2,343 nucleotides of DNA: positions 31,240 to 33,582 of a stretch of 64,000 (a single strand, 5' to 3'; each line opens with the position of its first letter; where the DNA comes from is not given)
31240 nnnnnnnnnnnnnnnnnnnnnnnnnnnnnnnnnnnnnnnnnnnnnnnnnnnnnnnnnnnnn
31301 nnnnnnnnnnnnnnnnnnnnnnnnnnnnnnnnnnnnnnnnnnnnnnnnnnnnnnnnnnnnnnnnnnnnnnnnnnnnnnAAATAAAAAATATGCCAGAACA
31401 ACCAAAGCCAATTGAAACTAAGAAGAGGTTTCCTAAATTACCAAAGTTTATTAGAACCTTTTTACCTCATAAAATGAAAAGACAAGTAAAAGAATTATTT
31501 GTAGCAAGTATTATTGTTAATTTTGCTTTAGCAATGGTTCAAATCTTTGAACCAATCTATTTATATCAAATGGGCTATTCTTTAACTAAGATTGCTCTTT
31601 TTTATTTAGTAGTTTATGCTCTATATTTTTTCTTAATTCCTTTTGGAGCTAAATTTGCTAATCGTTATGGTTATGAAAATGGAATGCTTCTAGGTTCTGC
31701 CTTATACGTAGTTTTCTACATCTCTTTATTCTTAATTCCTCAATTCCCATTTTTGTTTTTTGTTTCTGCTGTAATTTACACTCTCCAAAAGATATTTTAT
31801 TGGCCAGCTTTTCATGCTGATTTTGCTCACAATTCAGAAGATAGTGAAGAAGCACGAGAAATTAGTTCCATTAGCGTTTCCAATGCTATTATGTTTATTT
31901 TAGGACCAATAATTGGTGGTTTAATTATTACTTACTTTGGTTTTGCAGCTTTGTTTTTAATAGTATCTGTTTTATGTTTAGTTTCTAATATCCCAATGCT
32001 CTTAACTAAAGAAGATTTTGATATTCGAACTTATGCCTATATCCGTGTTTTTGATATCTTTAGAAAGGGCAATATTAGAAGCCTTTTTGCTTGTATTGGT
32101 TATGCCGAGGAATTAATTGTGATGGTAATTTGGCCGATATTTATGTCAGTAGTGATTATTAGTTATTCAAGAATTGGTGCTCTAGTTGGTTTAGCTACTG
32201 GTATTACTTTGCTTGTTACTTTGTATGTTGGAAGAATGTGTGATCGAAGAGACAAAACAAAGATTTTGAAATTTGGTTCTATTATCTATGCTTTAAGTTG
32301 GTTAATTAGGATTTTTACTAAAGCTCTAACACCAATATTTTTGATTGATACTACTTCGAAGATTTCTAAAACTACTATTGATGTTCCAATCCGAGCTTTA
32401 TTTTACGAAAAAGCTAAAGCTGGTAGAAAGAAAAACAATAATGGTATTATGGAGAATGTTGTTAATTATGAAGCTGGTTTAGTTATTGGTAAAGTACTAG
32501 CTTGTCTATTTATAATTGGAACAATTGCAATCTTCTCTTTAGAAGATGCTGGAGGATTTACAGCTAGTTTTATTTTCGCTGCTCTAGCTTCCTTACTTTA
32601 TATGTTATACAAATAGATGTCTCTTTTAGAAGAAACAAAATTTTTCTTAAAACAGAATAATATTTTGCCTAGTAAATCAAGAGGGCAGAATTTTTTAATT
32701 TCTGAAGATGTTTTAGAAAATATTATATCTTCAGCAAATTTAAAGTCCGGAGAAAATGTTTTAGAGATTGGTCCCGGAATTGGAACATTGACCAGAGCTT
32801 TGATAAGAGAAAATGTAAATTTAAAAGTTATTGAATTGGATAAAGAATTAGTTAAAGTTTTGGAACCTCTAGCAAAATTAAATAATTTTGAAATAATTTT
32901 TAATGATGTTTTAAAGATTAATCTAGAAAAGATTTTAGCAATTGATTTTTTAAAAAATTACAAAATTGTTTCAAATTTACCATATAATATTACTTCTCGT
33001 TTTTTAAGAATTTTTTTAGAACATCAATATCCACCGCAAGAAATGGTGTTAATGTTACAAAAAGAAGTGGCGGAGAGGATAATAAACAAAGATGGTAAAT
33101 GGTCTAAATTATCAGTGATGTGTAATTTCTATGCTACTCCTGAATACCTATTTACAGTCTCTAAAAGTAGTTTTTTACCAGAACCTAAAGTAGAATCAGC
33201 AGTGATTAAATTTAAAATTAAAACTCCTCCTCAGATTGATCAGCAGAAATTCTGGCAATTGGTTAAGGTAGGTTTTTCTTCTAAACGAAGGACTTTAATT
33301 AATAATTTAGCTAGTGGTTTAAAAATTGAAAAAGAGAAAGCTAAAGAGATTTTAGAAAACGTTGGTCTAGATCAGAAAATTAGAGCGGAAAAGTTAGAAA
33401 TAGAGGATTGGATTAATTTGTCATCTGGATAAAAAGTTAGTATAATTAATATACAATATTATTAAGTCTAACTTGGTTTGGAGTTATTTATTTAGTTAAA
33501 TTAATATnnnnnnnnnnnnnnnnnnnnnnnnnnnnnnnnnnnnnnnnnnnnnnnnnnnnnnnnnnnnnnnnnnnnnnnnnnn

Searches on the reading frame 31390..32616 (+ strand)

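Call 9: search_protein_families(library=pfam, proteins=[window:31390-32616:+], max_evalue=0.001)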
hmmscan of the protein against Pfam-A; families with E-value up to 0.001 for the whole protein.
window:31390-32616:+ (408 aa): 2 families
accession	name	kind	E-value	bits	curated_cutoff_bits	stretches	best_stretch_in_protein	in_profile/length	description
PF07690.21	MFS_1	-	2.1e-19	70.1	33.4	1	36-312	1-290/347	Major Facilitator Superfamily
PF12832.13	MFS_1_like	-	0.0001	22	25.2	1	25-190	206-372/373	MFS_1 like family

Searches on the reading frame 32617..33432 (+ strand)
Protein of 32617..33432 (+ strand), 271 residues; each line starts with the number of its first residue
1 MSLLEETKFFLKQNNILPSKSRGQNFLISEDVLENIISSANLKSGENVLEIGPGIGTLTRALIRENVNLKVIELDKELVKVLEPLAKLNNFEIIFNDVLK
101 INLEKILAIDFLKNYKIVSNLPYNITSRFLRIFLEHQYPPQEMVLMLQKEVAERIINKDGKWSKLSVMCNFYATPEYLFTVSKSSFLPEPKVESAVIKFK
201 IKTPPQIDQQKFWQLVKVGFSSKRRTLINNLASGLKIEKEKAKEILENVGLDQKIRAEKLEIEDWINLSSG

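Call 9: search_protein_families(library=pfam, proteins=[window:32617-33432:+], max_evalue=0.001)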
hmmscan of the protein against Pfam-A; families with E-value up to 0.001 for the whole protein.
window:32617-33432:+ (271 aa): 1 family
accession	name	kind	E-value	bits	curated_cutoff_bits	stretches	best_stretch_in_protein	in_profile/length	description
PF00398.26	RrnaAD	-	7.5e-53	179.7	24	1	20-268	6-257/263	Ribosomal RNA adenine dimethylase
